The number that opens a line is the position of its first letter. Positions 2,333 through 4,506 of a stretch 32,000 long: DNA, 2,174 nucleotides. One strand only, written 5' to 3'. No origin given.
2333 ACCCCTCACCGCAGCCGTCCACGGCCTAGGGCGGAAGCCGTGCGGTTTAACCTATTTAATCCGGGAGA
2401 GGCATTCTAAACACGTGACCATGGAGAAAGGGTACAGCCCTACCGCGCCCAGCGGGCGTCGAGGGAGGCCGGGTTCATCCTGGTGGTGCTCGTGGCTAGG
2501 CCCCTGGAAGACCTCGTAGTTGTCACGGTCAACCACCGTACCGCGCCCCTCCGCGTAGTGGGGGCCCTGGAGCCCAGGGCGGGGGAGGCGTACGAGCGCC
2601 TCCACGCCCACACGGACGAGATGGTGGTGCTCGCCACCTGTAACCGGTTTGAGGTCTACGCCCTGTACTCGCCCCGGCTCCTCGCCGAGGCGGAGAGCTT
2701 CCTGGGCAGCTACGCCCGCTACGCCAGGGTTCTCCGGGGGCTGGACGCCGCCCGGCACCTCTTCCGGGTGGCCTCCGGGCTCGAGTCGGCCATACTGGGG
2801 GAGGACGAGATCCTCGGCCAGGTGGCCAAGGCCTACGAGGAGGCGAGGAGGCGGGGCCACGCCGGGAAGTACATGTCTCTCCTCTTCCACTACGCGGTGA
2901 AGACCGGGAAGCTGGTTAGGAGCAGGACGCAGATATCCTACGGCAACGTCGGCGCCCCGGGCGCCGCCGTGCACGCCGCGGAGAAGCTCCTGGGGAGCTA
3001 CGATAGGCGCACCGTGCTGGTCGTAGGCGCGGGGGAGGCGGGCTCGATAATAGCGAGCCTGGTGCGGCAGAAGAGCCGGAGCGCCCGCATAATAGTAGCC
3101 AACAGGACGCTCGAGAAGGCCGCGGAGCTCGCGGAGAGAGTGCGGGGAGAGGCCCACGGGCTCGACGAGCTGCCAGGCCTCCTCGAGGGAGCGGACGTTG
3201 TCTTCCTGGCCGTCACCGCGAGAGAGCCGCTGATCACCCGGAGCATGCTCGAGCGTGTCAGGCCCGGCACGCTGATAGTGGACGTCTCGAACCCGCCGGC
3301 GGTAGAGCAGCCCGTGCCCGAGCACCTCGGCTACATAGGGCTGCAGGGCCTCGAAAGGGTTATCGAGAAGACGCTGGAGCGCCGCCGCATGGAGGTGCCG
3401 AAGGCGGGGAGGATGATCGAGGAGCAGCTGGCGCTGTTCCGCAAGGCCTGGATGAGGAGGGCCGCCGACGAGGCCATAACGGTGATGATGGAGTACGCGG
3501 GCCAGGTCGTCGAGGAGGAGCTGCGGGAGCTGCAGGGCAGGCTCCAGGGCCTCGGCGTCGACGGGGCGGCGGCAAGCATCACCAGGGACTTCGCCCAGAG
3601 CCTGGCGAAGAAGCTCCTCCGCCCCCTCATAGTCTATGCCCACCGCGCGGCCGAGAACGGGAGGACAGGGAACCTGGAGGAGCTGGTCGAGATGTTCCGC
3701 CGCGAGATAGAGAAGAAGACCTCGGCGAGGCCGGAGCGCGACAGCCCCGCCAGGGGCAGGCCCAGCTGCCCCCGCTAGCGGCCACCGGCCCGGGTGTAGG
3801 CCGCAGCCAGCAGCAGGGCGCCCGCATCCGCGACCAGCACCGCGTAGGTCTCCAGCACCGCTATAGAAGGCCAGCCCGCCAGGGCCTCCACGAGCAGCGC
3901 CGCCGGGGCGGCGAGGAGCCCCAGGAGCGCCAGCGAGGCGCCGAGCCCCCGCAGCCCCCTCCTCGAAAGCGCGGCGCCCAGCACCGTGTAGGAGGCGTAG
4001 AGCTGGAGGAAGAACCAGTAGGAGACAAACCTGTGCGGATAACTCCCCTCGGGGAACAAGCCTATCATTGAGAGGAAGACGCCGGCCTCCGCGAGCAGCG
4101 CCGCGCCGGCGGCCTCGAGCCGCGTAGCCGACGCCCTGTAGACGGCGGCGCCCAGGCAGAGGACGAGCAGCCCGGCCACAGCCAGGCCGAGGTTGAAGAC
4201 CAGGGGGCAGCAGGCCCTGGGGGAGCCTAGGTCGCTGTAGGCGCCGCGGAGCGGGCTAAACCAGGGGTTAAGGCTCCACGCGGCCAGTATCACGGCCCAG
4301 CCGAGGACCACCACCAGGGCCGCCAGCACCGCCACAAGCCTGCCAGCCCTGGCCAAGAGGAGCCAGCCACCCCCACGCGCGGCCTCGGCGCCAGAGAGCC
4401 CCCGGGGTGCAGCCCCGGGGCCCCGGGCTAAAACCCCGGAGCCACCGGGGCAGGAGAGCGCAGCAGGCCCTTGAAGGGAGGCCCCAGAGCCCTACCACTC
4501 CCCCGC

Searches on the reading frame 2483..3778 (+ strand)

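Call 59: search_protein_families(library=pfam, proteins=[window:2483-3778:+], max_evalue=0.001)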
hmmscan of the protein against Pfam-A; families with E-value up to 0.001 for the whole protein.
window:2483-3778:+ (431 aa): 8 families
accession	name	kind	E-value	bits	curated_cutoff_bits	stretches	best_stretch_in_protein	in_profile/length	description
PF05201.20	GlutR_N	-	2e-35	122.3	27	1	14-149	1-151/151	Glutamyl-tRNAGlu reductase, N-terminal domain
PF01488.26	Shikimate_DH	-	7e-25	88.2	24.3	1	166-281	3-124/138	Shikimate / quinate 5-dehydrogenase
PF00745.25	GlutR_dimer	-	2.6e-12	47.4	22.9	1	307-405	1-93/99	Glutamyl-tRNAGlu reductase, dimerisation domain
PF03807.23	F420_oxidored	-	1.4e-08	35.7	21.6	1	178-271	2-94/94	NADP oxidoreductase coenzyme F420-dependent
PF02826.25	2-Hacid_dh_C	-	3.7e-06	26.9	25.1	1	172-275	33-133/178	D-isomer specific 2-hydroxyacid dehydrogenase, NAD binding domain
PF03446.21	NAD_binding_2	-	3.2e-05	24.4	21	1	178-270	2-94/161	NAD binding domain of 6-phosphogluconate dehydrogenase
PF03435.24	Sacchrp_dh_NADP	-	3.7e-05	24.5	25.1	1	178-250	1-59/129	Saccharopine dehydrogenase NADP binding domain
PF01262.27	AlaDh_PNT_C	-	0.00039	20.4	23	1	175-269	28-129/214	Alanine dehydrogenase/PNT, C-terminal domain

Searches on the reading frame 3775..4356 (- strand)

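Call 59: search_protein_families(library=pfam, proteins=[window:3775-4356:-], max_evalue=0.001)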
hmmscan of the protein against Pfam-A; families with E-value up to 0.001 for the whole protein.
window:3775-4356:- (193 aa): 1 family
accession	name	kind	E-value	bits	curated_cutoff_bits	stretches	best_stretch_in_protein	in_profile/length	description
PF06197.19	DUF998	-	1.7e-22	80.4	30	1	14-185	2-183/184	Protein of unknown function (DUF998)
